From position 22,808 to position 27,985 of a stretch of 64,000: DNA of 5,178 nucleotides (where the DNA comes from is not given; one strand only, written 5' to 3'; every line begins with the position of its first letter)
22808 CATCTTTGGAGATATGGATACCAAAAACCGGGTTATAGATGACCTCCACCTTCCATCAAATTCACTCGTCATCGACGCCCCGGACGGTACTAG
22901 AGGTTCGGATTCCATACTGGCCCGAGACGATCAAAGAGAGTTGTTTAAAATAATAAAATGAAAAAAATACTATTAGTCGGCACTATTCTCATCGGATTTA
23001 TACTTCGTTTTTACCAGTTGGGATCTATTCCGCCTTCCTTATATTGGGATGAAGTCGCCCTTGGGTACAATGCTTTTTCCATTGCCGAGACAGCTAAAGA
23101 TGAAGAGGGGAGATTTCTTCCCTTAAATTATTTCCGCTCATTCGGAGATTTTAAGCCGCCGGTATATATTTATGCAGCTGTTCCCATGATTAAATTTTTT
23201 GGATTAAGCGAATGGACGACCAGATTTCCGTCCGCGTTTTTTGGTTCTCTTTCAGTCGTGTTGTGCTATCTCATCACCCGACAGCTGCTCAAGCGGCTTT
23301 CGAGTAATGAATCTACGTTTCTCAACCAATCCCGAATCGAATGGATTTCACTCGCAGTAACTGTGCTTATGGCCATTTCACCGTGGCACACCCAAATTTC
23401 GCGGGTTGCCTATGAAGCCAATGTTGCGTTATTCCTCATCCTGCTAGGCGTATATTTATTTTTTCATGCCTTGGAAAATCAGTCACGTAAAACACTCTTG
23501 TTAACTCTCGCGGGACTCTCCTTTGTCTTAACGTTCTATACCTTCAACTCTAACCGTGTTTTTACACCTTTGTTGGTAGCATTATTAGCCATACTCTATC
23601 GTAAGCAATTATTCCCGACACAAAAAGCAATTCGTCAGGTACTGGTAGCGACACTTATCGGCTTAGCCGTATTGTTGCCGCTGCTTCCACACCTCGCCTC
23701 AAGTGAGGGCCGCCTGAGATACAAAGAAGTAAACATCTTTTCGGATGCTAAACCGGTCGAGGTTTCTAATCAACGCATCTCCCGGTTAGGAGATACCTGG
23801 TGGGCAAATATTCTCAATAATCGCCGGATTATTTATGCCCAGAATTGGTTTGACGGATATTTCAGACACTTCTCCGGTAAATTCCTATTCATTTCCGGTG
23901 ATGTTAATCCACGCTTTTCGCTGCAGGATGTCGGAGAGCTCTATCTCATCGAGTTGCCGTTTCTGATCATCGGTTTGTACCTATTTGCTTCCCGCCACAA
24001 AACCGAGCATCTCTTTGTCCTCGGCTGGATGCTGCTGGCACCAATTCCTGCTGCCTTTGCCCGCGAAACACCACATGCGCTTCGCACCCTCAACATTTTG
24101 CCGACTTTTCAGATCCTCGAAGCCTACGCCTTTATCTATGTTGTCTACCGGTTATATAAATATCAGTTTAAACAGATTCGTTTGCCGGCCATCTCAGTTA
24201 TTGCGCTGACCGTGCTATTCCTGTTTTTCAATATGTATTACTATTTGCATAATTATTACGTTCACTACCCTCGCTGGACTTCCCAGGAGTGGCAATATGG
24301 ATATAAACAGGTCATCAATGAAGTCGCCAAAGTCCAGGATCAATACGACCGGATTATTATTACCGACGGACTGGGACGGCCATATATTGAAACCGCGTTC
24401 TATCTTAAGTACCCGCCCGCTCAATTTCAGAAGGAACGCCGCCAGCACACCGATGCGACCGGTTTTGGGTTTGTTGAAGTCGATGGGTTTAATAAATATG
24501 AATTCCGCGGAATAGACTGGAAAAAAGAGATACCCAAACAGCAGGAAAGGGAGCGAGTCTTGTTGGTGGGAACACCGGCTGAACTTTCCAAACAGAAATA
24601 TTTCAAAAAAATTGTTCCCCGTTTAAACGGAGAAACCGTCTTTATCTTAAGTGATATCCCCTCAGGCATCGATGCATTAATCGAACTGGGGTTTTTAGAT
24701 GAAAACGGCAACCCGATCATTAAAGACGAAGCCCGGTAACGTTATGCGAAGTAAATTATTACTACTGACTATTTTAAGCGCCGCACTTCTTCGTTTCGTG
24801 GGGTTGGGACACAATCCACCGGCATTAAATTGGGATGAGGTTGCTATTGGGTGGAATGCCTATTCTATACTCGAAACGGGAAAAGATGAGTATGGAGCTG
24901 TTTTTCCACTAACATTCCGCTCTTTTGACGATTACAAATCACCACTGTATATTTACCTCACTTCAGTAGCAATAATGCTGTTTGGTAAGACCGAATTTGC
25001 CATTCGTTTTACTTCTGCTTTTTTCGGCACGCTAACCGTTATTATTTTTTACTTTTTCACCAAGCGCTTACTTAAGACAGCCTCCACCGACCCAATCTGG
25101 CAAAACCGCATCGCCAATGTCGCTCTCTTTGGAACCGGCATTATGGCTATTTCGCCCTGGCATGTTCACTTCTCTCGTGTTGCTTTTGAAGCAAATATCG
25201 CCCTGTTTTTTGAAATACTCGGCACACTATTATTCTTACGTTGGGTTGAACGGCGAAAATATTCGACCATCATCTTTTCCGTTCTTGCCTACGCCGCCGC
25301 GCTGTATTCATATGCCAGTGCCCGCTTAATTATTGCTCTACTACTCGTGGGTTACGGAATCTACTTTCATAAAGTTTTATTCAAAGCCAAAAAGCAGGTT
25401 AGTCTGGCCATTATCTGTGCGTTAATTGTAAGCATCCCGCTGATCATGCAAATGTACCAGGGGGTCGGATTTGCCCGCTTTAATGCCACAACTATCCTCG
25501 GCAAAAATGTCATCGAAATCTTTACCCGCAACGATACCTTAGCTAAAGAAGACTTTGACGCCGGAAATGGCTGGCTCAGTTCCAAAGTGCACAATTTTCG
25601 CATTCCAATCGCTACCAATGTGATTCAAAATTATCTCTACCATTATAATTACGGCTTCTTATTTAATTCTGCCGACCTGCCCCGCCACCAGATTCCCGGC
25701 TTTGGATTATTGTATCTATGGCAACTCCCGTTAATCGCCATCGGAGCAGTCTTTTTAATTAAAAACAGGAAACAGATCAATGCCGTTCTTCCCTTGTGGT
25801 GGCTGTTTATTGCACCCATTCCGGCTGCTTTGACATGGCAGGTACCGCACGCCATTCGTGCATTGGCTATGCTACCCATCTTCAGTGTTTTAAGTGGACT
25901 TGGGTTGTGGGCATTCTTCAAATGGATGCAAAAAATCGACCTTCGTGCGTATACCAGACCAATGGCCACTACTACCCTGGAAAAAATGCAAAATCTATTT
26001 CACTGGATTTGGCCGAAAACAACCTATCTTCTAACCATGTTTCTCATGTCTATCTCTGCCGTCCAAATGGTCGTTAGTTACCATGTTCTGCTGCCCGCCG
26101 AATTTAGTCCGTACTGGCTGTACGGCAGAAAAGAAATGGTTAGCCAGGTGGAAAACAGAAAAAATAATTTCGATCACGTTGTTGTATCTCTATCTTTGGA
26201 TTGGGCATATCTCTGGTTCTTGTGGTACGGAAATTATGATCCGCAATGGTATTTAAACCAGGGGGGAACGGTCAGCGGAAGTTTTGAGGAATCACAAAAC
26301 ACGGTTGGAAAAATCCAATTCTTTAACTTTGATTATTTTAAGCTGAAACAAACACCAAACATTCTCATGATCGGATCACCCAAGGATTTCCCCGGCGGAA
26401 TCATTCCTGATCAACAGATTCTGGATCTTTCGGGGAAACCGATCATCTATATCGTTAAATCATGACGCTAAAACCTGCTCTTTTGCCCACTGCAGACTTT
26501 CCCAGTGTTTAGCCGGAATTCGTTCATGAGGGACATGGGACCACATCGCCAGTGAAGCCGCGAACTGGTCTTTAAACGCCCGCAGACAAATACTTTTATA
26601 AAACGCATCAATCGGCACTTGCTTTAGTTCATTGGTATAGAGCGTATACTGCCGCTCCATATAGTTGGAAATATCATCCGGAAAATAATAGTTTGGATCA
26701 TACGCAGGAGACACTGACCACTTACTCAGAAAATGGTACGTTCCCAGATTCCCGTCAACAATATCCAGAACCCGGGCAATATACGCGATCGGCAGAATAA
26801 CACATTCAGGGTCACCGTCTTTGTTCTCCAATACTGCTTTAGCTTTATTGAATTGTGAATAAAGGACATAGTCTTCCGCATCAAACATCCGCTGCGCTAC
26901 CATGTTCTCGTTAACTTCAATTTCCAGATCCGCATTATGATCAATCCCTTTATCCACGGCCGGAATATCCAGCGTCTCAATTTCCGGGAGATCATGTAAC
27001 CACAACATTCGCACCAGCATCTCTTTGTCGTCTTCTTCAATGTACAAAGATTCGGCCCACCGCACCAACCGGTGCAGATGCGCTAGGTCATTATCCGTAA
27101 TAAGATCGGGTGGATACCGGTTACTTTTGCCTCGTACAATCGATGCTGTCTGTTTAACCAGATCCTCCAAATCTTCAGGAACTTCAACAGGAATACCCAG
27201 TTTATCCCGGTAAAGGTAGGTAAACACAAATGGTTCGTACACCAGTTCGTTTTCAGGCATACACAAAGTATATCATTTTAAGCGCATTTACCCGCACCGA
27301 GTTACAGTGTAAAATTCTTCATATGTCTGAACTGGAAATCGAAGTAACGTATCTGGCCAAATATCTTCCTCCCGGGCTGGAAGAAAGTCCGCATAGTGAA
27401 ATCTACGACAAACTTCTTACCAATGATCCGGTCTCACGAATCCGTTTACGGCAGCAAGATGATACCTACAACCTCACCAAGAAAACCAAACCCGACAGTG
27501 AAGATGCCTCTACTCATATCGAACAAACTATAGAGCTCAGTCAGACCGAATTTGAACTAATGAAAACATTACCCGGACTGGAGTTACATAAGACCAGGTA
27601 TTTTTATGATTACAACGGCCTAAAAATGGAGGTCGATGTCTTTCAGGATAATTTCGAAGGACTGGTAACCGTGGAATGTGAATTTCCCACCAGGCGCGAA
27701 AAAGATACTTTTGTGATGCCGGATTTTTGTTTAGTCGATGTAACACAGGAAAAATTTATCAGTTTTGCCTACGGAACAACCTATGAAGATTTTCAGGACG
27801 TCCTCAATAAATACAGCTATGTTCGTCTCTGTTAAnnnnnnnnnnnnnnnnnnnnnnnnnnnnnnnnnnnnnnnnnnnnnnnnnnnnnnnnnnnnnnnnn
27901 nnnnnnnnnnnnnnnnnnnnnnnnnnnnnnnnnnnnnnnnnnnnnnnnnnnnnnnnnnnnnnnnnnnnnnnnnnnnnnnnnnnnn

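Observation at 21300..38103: Tandem array of nine GT-C (PMT/ArnT-like) membrane glycosyltransferase paralogs in 17 kb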

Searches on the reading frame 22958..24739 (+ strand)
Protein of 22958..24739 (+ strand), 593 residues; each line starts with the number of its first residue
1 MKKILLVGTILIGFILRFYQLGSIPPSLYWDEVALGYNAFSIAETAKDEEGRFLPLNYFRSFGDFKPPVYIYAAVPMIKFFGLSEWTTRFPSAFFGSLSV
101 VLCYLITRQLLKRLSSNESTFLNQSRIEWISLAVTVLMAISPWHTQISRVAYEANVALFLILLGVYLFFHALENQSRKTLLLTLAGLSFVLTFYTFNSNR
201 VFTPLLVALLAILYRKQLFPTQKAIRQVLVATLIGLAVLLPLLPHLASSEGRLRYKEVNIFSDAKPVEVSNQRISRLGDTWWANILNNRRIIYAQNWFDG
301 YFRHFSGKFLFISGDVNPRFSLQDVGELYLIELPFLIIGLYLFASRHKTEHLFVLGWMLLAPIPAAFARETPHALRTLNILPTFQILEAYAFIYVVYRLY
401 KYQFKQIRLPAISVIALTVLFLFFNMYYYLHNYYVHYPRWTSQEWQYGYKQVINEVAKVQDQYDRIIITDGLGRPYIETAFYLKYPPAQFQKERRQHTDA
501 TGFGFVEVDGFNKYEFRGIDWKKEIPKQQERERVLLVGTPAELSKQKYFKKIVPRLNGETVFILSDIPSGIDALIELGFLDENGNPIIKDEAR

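Call 4: search_protein_families(library=pfam, proteins=[window:22958-24739:+], max_evalue=0.01)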
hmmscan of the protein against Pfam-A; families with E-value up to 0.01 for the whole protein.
window:22958-24739:+ (593 aa): 2 families
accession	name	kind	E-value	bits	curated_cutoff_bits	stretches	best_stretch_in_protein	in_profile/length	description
PF02366.24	PMT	-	3.8e-08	33.6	22.7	1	11-238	5-227/245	Dolichyl-phosphate-mannose-protein mannosyltransferase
PF13231.12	PMT_2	-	0.0015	19.2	26.1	1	66-243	2-158/160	Dolichyl-phosphate-mannose-protein mannosyltransferase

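Call 5: search_protein_families(library=ncbifam, proteins=[window:22958-24739:+], max_evalue=0.01)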
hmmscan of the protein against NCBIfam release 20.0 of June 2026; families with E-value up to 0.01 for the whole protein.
window:22958-24739:+ (593 aa): 0 families

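Call 12: find_encoding_contigs(protein=window:22958-24739:+, flank=10000, max_places=6)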
Protein window:22958-24739:+ (593 aa): 2 contigs read that carry it; 2 places shown.
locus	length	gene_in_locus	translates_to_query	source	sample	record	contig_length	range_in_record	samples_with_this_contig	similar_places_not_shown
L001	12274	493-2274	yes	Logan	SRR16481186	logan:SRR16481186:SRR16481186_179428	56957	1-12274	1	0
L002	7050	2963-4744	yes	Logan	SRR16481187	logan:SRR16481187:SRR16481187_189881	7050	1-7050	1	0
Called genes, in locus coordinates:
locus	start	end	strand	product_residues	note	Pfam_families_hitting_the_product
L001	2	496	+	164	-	?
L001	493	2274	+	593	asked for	PF02366:PMT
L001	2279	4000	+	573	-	PF13231:PMT_2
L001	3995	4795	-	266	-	PF13023:HD_3 (weak)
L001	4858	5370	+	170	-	-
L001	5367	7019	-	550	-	PF02366:PMT (weak)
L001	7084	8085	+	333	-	PF02366:PMT, PF13231:PMT_2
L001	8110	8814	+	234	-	-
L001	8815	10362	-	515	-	-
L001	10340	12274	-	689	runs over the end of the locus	PF03717:PBP_dimer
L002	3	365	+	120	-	?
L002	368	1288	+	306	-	-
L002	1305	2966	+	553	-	PF13231:PMT_2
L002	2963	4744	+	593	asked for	PF02366:PMT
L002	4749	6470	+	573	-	PF13231:PMT_2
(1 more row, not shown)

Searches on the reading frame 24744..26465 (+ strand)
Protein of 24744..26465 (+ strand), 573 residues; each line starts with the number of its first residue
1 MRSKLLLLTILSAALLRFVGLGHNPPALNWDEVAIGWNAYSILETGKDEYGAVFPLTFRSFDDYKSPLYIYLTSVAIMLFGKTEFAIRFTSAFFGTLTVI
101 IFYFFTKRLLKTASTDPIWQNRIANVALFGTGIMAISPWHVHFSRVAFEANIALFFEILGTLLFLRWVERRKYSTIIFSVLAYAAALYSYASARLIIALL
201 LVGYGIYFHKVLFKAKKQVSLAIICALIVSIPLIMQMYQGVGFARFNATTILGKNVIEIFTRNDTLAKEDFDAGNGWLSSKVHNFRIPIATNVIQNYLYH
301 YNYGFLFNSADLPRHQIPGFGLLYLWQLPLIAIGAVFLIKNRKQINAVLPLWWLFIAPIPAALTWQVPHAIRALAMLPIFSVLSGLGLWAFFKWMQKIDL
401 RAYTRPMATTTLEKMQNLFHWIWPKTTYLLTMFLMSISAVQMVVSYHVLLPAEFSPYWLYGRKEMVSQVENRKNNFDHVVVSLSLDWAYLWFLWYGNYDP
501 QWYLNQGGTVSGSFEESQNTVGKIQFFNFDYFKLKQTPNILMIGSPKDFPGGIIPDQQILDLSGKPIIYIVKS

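Call 4: search_protein_families(library=pfam, proteins=[window:24744-26465:+], max_evalue=0.01)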
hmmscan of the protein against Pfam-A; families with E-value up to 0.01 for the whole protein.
window:24744-26465:+ (573 aa): 2 families
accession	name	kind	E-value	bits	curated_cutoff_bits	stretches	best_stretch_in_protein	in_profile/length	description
PF13231.12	PMT_2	-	1e-07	32.7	26.1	1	65-234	2-158/160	Dolichyl-phosphate-mannose-protein mannosyltransferase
PF02366.24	PMT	-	0.0012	18.9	22.7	1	71-226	68-224/245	Dolichyl-phosphate-mannose-protein mannosyltransferase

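Call 5: search_protein_families(library=ncbifam, proteins=[window:24744-26465:+], max_evalue=0.01)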
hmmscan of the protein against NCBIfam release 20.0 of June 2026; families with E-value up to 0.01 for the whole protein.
window:24744-26465:+ (573 aa): 1 family
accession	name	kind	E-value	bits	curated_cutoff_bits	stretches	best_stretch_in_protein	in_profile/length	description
TIGR03663.1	TIGR03663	subfamily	6.4e-12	45.2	126.25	1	7-263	5-230/435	flippase activity-associated protein Agl23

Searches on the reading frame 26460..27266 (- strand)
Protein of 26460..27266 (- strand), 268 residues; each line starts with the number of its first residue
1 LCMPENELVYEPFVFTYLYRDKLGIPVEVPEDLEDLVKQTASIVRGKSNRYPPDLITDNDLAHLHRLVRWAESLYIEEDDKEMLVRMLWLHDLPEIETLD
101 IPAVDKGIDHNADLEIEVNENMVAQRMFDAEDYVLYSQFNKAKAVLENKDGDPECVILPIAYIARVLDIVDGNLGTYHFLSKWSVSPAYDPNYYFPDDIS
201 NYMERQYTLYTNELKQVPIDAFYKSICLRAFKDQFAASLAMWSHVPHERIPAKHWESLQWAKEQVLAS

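Call 10: search_protein_families(library=pfam, proteins=[window:26460-27266:-], max_evalue=0.001)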
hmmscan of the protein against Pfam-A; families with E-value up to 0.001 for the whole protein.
window:26460-27266:- (268 aa): 1 family
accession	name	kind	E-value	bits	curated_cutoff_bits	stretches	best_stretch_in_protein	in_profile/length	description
PF13023.12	HD_3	-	7.9e-07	29.6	22.5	1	65-129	28-91/165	HD domain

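Call 48: search_protein_families(library=ncbifam, proteins=[window:26460-27266:-], max_evalue=0.001)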
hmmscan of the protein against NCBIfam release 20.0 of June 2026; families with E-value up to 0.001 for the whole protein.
window:26460-27266:- (268 aa): 0 families

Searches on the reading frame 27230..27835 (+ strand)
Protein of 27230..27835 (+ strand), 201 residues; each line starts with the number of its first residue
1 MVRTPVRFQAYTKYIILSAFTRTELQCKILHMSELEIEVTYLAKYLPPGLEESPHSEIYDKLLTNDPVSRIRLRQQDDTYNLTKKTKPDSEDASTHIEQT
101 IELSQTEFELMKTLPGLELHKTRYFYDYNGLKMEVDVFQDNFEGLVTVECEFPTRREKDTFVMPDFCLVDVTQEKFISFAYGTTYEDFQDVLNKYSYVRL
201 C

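Call 10: search_protein_families(library=pfam, proteins=[window:27230-27835:+], max_evalue=0.001)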
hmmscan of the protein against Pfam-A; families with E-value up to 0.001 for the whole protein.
window:27230-27835:+ (201 aa): 0 families

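Call 48: search_protein_families(library=ncbifam, proteins=[window:27230-27835:+], max_evalue=0.001)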
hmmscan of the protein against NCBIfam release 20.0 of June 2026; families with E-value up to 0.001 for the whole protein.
window:27230-27835:+ (201 aa): 0 families
